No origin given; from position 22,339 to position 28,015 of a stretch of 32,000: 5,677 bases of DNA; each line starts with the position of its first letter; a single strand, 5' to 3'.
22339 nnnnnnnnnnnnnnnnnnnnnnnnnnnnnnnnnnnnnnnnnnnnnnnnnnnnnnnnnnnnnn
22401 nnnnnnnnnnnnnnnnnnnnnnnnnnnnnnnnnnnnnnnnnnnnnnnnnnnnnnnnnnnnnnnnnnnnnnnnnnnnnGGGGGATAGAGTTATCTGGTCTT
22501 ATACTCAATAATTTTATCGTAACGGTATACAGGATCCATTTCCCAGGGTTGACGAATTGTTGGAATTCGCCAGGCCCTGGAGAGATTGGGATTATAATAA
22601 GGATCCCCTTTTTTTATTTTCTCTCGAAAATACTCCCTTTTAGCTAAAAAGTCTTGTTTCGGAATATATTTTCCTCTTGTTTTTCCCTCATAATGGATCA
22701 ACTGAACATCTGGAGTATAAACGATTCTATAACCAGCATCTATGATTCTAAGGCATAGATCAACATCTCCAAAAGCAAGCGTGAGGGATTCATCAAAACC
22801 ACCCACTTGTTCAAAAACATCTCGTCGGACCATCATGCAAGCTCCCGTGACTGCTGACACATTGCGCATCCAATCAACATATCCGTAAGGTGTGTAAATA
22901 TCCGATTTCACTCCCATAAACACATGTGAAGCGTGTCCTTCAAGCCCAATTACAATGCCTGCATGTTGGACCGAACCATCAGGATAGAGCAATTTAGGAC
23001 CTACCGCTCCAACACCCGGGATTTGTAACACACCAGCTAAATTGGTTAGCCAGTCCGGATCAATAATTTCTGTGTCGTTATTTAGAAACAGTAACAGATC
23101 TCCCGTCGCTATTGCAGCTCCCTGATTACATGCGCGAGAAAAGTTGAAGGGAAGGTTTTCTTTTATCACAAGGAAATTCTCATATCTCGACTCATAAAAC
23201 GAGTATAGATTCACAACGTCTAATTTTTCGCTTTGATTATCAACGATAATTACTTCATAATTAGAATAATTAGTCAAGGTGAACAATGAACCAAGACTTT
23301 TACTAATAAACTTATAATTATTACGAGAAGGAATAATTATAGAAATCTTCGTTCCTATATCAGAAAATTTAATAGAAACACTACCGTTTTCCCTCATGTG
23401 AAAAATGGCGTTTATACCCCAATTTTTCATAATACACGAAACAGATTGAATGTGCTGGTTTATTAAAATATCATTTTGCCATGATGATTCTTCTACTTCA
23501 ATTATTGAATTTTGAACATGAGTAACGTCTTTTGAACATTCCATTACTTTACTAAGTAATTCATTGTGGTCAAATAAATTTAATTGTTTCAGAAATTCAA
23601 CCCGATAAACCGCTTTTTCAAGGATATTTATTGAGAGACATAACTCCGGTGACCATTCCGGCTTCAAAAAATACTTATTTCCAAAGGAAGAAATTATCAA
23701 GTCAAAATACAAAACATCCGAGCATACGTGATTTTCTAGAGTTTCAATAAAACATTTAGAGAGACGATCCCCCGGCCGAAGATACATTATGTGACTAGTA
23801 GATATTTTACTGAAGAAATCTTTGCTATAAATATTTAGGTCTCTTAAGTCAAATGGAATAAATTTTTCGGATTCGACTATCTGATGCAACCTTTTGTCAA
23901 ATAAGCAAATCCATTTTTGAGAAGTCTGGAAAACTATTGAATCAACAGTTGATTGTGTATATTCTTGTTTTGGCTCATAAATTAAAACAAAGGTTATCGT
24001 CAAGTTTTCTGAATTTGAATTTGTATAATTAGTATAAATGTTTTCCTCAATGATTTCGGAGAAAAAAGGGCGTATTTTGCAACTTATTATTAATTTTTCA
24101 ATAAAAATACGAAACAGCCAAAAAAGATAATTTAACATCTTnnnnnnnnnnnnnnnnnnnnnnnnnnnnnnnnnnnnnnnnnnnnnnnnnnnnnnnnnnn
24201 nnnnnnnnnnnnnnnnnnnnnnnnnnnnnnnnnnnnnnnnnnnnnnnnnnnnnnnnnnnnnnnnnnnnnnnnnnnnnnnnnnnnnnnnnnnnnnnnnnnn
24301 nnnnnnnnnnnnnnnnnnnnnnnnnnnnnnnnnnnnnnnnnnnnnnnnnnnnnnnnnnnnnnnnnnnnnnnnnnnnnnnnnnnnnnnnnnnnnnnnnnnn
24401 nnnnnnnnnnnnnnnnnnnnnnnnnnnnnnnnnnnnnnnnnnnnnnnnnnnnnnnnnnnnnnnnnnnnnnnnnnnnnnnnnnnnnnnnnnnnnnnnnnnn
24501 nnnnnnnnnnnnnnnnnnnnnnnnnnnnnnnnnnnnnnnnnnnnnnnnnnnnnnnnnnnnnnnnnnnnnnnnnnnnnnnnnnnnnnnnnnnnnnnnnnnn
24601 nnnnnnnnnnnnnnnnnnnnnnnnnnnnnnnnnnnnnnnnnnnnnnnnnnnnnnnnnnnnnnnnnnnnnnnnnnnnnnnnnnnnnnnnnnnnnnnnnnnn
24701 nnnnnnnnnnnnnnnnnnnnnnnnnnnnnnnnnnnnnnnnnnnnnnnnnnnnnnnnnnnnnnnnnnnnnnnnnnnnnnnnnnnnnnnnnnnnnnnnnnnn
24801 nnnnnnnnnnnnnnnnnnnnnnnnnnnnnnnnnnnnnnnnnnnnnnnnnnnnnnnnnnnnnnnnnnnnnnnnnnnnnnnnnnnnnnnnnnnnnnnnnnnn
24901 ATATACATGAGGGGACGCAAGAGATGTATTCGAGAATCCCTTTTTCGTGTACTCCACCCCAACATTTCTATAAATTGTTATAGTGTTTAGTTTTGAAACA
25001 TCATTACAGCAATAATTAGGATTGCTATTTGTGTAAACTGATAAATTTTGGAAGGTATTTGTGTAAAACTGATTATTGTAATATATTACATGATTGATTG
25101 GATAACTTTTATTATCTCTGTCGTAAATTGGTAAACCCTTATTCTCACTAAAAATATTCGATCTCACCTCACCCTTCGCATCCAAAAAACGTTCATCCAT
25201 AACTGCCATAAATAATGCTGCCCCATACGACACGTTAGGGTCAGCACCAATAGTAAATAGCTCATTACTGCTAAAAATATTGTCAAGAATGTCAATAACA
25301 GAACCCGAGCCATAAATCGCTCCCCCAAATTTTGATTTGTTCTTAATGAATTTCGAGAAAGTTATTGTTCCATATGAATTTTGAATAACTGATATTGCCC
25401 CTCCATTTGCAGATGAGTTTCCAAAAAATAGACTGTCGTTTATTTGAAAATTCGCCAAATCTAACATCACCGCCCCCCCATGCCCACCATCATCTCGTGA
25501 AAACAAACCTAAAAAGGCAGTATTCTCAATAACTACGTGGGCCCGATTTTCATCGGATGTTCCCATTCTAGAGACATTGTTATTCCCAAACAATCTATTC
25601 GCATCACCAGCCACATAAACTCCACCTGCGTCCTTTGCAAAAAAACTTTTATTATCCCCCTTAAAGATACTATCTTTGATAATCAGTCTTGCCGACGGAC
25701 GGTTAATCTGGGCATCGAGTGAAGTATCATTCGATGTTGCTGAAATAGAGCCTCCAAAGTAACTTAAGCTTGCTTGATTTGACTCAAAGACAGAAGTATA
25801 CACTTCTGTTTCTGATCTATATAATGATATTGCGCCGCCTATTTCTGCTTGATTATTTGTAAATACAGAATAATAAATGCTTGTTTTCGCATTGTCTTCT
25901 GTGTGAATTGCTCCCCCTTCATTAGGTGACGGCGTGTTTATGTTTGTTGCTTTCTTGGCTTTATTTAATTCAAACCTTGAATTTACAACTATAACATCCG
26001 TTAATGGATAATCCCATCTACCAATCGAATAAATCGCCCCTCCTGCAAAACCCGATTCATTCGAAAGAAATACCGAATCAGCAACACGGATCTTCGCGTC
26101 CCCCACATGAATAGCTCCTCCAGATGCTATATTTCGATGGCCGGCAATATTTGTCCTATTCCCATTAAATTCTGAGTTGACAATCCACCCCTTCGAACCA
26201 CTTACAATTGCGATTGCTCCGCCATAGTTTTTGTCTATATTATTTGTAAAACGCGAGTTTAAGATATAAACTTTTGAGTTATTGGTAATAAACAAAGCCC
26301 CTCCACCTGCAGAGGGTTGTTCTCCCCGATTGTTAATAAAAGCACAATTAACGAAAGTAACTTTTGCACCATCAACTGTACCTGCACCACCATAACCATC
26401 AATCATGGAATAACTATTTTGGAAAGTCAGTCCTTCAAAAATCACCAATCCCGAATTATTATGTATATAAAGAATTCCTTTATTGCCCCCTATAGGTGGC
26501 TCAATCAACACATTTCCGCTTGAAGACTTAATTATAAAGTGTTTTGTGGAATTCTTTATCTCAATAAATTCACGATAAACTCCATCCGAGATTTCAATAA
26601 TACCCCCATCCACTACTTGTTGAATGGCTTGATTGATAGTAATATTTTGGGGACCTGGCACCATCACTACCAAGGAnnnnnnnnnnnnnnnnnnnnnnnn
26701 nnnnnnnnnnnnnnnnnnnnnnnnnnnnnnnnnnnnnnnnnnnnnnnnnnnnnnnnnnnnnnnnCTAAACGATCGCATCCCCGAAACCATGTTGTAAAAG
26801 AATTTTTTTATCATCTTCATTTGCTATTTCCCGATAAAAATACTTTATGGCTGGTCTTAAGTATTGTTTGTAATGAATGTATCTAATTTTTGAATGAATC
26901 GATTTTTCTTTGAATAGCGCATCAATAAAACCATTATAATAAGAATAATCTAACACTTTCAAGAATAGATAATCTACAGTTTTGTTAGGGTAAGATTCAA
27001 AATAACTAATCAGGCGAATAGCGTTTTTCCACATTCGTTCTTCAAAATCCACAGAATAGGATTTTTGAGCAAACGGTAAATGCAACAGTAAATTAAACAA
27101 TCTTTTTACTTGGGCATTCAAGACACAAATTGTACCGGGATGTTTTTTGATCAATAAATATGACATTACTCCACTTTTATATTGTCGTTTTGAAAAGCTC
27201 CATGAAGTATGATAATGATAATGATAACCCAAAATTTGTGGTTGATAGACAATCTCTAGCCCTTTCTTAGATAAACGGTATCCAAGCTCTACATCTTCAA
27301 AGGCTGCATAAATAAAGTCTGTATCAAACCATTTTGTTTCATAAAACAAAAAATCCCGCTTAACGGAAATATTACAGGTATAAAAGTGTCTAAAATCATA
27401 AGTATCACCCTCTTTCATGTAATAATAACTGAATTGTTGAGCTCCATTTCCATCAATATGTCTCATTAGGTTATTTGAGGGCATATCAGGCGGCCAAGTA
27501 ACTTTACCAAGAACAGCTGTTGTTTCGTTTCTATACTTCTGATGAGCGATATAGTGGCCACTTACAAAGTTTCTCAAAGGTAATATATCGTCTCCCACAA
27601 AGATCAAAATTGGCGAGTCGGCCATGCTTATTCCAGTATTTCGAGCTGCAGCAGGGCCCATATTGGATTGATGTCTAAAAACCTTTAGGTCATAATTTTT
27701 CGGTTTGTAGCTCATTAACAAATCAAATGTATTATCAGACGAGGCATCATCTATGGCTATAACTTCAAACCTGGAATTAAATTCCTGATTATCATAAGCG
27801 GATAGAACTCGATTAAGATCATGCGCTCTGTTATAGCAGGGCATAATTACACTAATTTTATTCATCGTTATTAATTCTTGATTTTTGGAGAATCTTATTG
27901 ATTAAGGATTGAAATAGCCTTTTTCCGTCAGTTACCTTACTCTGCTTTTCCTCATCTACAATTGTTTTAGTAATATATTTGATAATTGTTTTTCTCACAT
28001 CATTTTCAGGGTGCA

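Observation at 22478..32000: Low-GC glycosyltransferase / beta-helix operon of at least 9.5 kb, beginning 11 bp after the dnaA stop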

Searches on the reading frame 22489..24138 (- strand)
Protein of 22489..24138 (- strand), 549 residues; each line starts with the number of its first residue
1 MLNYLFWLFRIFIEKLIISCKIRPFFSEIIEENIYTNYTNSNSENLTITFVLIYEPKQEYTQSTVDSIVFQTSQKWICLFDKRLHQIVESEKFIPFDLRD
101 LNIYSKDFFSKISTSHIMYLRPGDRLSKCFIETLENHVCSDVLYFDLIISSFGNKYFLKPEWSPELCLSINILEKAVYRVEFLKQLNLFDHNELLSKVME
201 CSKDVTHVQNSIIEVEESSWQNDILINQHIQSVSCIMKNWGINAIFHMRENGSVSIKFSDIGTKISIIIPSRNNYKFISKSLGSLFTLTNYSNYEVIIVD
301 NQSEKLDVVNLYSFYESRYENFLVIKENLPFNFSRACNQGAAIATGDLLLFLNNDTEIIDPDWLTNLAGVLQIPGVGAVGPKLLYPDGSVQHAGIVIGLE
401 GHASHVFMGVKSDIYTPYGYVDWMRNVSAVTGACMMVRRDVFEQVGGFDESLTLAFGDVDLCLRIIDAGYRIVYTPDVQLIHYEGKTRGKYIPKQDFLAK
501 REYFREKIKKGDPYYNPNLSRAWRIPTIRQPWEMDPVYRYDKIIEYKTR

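Call 5: search_protein_families(library=pfam, proteins=[window:22489-24138:-], max_evalue=0.01)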
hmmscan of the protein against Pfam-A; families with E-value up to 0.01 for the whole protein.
window:22489-24138:- (549 aa): 7 families
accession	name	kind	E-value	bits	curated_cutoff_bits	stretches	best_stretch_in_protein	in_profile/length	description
PF00535.33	Glycos_transf_2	-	6.2e-22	78.7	23.3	1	266-445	1-167/168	Glycosyl transferase family 2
PF13641.12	Glyco_tranf_2_3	-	3.6e-13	50.5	27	1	265-492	3-221/230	Glycosyltransferase like family 2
PF10111.15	Glyco_tranf_2_2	-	2.6e-11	44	27.3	1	266-481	1-214/276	Glycosyltransferase like family 2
PF13632.12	Glyco_trans_2_3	-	1e-08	35.7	27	1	350-487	3-126/198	Glycosyl transferase family group 2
PF13712.12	Glyco_tranf_2_5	-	8.7e-07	29.3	27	1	332-483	40-190/210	Glycosyltransferase like family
PF13506.12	Glyco_transf_21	-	0.00055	19.9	21.7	1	337-474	22-146/174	Glycosyl transferase family 21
PF02709.20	Glyco_transf_7C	-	0.0012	18.9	23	1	422-474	11-64/78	N-terminal domain of galactosyltransferase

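Call 6: search_protein_families(library=ncbifam, proteins=[window:22489-24138:-], max_evalue=0.01)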
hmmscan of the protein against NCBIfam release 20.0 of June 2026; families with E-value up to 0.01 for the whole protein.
window:22489-24138:- (549 aa): 17 families
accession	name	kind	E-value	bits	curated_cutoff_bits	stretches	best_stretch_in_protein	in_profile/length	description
TIGR03965.1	mycofact_glyco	equivalog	7.9e-33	114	280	1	263-495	74-293/467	mycofactocin biosynthesis glycosyltransferase MftF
NF038299.1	EPS_HpsN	equivalog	5.1e-15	55.2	425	1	264-489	2-227/317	hormogonium polysaccharide biosynthesis glycosyltransferase HpsN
NF041875.1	EPS_EpsD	equivalog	1.8e-12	47.4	370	2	265-364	1-97/325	exopolysaccharide biosynthesis glycosyltransferase EpsD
TIGR04283.1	glyco_like_mftF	equivalog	2.1e-12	47.1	182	1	265-371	1-97/221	TIGR04283 family arsenosugar biosynthesis glycosyltransferase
TIGR03937.1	PgaC_IcaA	equivalog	1.4e-10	40.7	422.3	1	263-379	45-159/407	poly-beta-1,6-N-acetyl-D-glucosamine synthase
NF041394.1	GtaseAglG_Halo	equivalog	1.7e-09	37.4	440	1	271-483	11-216/304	glucosyl-dolichyl phosphate glucuronosyltransferase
TIGR01556.1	rhamnosyltran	subfamily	1.3e-08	34.4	200.55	1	282-488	10-206/281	rhamnosyltransferase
NF007482.0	PRK10073.1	equivalog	7.7e-08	31.7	423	1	263-359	6-99/334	glycosyltransferase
TIGR03469.1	HpnB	hypoth_equivalog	1.1e-07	31.3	379.25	1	240-304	23-85/386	hopene-associated glycosyltransferase HpnB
NF045692.1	OglycostaseCruG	equivalog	3.3e-07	29.6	600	1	431-482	204-255/386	2'-O-glycosyltransferase CruG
TIGR04242.1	nodulat_NodC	equivalog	7.9e-07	28.4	550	1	259-382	44-167/395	chitooligosaccharide synthase NodC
NF047683.1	TeichurnBiosyTuaG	equivalog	4.6e-06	26.5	400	1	263-356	6-97/252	teichuronic acid biosynthesis protein TuaG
NF038302.1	EPS_HpsE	equivalog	4.6e-06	25.8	300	1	264-483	2-223/307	hormogonium polysaccharide biosynthesis glycosyltransferase HpsE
NF053739.1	GlytfEpsEBac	equivalog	0.00011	21.3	450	1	264-349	2-86/265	glycosyltransferase EpsE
NF010496.0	PRK13915.1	equivalog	0.0011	18.2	262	1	255-371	23-142/307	glucosyl-3-phosphoglycerate synthase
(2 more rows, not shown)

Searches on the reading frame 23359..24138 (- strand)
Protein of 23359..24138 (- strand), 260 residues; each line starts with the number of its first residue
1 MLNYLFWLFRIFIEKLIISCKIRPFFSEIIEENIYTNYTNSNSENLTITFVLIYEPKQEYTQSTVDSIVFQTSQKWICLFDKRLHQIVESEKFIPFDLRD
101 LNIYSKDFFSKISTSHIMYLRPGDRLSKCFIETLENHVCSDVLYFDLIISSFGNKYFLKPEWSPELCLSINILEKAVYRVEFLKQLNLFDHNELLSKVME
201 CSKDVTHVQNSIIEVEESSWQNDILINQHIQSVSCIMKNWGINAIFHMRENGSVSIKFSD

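Call 48: search_protein_families(library=pfam, proteins=[window:23359-24138:-], max_evalue=1)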
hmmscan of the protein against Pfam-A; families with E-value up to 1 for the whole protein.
window:23359-24138:- (260 aa): 0 families

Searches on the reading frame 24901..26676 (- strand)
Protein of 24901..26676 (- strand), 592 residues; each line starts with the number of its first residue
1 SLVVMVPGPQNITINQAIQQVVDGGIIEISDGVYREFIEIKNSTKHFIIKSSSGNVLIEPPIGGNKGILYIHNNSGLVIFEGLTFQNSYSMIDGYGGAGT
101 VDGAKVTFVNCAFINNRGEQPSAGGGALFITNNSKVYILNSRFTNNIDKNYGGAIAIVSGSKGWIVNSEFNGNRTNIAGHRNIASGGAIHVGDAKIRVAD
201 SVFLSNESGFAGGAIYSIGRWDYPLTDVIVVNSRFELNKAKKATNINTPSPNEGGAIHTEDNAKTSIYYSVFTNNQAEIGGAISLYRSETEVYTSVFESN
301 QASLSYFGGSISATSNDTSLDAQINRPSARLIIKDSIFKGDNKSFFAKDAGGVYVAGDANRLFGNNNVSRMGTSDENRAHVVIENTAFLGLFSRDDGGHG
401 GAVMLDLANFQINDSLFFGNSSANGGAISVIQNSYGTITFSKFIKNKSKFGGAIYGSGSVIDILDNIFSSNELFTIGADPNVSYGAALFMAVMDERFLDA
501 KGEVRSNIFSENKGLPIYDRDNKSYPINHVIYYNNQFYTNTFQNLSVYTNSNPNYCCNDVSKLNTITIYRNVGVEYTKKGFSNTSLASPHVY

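Call 71: predict_structure(alignment_id=A2)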
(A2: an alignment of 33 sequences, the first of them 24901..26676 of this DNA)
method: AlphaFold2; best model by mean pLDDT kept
length: 592 residues; sequences in the alignment: 33
mean_pLDDT: 94.2   pTM: 0.93
mean pLDDT of the five models: 94.2, 94.2, 94.1, 94.0, 92.8
residues with pLDDT >= 90: 492; 70-90: 97; 50-70: 3; < 50: 0
segments of 3 or more residues with pLDDT < 50: none
pLDDT, mean of each block of 10 residues (from residue 1): 87 95 96 96 95 93 91 94 97 94 98 97 91 98 97 97 99 95 95 98 98 97 94 98 85 97 98 98 98 98 92 92 90 98 89 97 91 95 98 91 98 98 97 98 96 97 98 85 91 96 97 94 91 94 87 91 92 79 90 75
secondary structure, 60 per line:
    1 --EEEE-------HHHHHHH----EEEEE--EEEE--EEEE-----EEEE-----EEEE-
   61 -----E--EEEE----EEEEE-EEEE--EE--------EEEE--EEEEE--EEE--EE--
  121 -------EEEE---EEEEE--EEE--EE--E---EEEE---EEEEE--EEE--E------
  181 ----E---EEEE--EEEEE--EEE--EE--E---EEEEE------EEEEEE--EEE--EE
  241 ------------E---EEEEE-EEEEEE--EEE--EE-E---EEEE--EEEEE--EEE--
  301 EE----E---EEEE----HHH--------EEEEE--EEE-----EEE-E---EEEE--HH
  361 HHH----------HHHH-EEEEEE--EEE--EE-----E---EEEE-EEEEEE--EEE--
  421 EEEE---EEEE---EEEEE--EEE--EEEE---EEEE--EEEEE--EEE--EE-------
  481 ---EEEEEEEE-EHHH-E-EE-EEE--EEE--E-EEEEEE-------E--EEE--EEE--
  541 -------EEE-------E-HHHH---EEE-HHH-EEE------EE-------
elements in order: E3-6 H14-20 E25-29 E32-35 E38-41 E47-50 E56-59 E69-72 E77-81 E83-86 E99-102 E105-109 E112-114 E128-131 E135-139 E142-144 E155-158 E162-166 E169-171 E189-192 E195-199 E202-204 E215-219 E226-231 E234-236 E257-261 E263-268 E271-273 E283-286 E289-293 E296-298 E311-314 E330-334 E337-339 E345-347 E353-356 H359-363 H374-377 E379-384 E387-389 E403-406 E408-413 E416-418 E421-424 E428-431 E435-439 E442-444 E447-450 E454-457 E460-464 E467-469 E484-491 E503-505 E508-510 E515-520 E531-533 E536-538 E548-550 H560-563 E567-569 E575-577

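Call 74: fold_search(model_id=the predicted structure, library=pdb)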
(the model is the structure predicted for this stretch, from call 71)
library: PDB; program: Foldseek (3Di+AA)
matches with E <= 10: 459; with E <= 0.001: 22
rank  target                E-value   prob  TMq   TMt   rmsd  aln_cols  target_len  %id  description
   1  5gkq_A                8.7e-07  1.00  0.21  0.18  23.2       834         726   12  Structure of PL6 family alginate lyase AlyGC mutant-R241A (released 2017-02-08)
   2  5gkd_A                2.3e-06  1.00  0.25  0.21  22.7       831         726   12  Structure of PL6 family alginate lyase AlyGC (released 2017-02-08)
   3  1dbg_A                1.3e-05  1.00  0.35  0.41  10.6       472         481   13  CRYSTAL STRUCTURE OF CHONDROITINASE B (released 2000-01-12)
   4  7o7t                  3.1e-05  0.97  0.18  0.16  22.3       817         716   10  Structure of the PL6 family alginate lyase Patl3640 from Pseudoalteromonas atlantica T6c in complex with 4-deoxy-L-eryth (released 2021-07-28)
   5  8bwk_C                1.0e-04  0.98  0.22  0.19  21.8       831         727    9  Metagenomic derived PL6 alginate lyase (released 2023-12-20)
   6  7dmk_A                1.1e-04  0.93  0.18  0.16  24.1       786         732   10  PL6 alginate lyase BcAlyPL6 (released 2021-10-06)
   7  8bwk_A                1.1e-04  0.99  0.26  0.22  22.4       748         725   11  Metagenomic derived PL6 alginate lyase (released 2023-12-20)
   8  1ofm_A                2.0e-04  1.00  0.34  0.41   8.8       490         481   14  CRYSTAL STRUCTURE OF CHONDROITINASE B COMPLEXED TO CHONDROITIN 4-SULFATE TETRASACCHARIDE (released 2004-04-19)
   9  7dmk_B                2.5e-04  0.98  0.23  0.19  22.2       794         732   11  PL6 alginate lyase BcAlyPL6 (released 2021-10-06)
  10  7o78_B                2.6e-04  1.00  0.44  0.52   6.6       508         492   12  Structure of the PL6 family chondroitinase B from Pseudopedobacter saltans, Pedsa3807 (released 2021-07-28)
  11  7o77                  2.7e-04  0.95  0.20  0.18  20.8       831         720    9  Structure of the PL6 family alginate lyase Patl3640 from Pseudoalteromonas atlantica T6c (released 2021-07-28)
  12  8egr_A                2.8e-04  1.00  0.30  0.29  13.3       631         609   12  Upper tail structure of Staphylococcus phage Andhra (released 2022-12-14)
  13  7o78_A                3.0e-04  1.00  0.37  0.43  11.5       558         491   13  Structure of the PL6 family chondroitinase B from Pseudopedobacter saltans, Pedsa3807 (released 2021-07-28)
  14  7dmk_C                4.5e-04  0.94  0.23  0.19  23.7       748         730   13  PL6 alginate lyase BcAlyPL6 (released 2021-10-06)
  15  4mr0_A                5.1e-04  1.00  0.30  0.37  12.3       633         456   12  Crystal structure of PfbA, a surface adhesin of Streptococcus pneumoniae (released 2014-02-05)
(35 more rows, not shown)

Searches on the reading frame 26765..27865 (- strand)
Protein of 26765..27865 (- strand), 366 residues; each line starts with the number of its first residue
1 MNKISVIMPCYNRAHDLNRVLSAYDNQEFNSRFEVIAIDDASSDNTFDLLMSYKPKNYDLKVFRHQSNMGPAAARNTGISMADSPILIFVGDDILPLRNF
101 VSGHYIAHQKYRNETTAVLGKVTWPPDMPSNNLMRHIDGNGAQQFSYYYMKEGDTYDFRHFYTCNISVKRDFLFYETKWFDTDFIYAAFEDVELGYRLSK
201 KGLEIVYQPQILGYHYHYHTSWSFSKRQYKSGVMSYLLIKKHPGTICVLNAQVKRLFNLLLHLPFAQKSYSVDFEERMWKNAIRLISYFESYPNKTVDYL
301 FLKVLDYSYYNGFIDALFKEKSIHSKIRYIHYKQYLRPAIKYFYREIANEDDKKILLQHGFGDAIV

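Call 5: search_protein_families(library=pfam, proteins=[window:26765-27865:-], max_evalue=0.01)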
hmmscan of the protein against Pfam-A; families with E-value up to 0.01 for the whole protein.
window:26765-27865:- (366 aa): 3 families
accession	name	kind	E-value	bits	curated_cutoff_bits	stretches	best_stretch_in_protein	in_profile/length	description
PF00535.33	Glycos_transf_2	-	7.2e-23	81.8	23.3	1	5-135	1-128/168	Glycosyl transferase family 2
PF10111.15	Glyco_tranf_2_2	-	8.9e-11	42.2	27.3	1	5-237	1-232/276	Glycosyltransferase like family 2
PF13641.12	Glyco_tranf_2_3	-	5.8e-10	40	27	1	4-228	3-223/230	Glycosyltransferase like family 2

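Call 6: search_protein_families(library=ncbifam, proteins=[window:26765-27865:-], max_evalue=0.01)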
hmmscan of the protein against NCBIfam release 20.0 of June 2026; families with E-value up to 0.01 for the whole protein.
window:26765-27865:- (366 aa): 21 families
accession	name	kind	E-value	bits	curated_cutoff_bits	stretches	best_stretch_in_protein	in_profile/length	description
NF041875.1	EPS_EpsD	equivalog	3.7e-49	167.9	370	1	4-252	1-244/325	exopolysaccharide biosynthesis glycosyltransferase EpsD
TIGR03965.1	mycofact_glyco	equivalog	2.1e-27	96.2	280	1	2-254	74-319/467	mycofactocin biosynthesis glycosyltransferase MftF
TIGR03937.1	PgaC_IcaA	equivalog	7.5e-17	61.4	422.3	1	2-120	45-161/407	poly-beta-1,6-N-acetyl-D-glucosamine synthase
NF038299.1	EPS_HpsN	equivalog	1.8e-15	56.8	425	1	3-215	2-220/317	hormogonium polysaccharide biosynthesis glycosyltransferase HpsN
NF038302.1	EPS_HpsE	equivalog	3.2e-15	55.9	300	1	3-113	2-116/307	hormogonium polysaccharide biosynthesis glycosyltransferase HpsE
NF007482.0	PRK10073.1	equivalog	2.6e-14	53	423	1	2-91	6-93/334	glycosyltransferase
NF047683.1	TeichurnBiosyTuaG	equivalog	4.5e-12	46.2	400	1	3-93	7-96/252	teichuronic acid biosynthesis protein TuaG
NF050050.1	ProtGlycPglI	equivalog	7.4e-10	38.7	500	1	1-101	1-101/306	GalNAc(5)-diNAcBac-PP-undecaprenol beta-1,3-glucosyltransferase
NF050819.1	PolSacchBiosHfsG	equivalog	1.3e-09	37.7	500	1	3-201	13-204/302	polysaccharide biosynthesis protein HfsG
TIGR04283.1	glyco_like_mftF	equivalog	8.8e-09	35.3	182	1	4-98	1-87/221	TIGR04283 family arsenosugar biosynthesis glycosyltransferase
NF053739.1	GlytfEpsEBac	equivalog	1.4e-08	34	450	1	3-94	2-94/265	glycosyltransferase EpsE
TIGR03111.1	glyc2_xrt_Gpos1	hypoth_equivalog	8.1e-08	31.5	363.95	1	3-92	50-140/439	TIGR03111 family XrtG-associated glycosyltransferase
NF047588.1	GlcsyltransPgfSStrep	equivalog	2.8e-06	26.8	500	1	3-93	2-95/308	glycosyltransferase PgfS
NF041394.1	GtaseAglG_Halo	equivalog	2.5e-05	23.7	440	1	3-215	2-215/304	glucosyl-dolichyl phosphate glucuronosyltransferase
NF007986.1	PRK10714.1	equivalog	4.2e-05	22.7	529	1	2-92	6-99/316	undecaprenyl-phosphate 4-deoxy-4-formamido-L-arabinose transferase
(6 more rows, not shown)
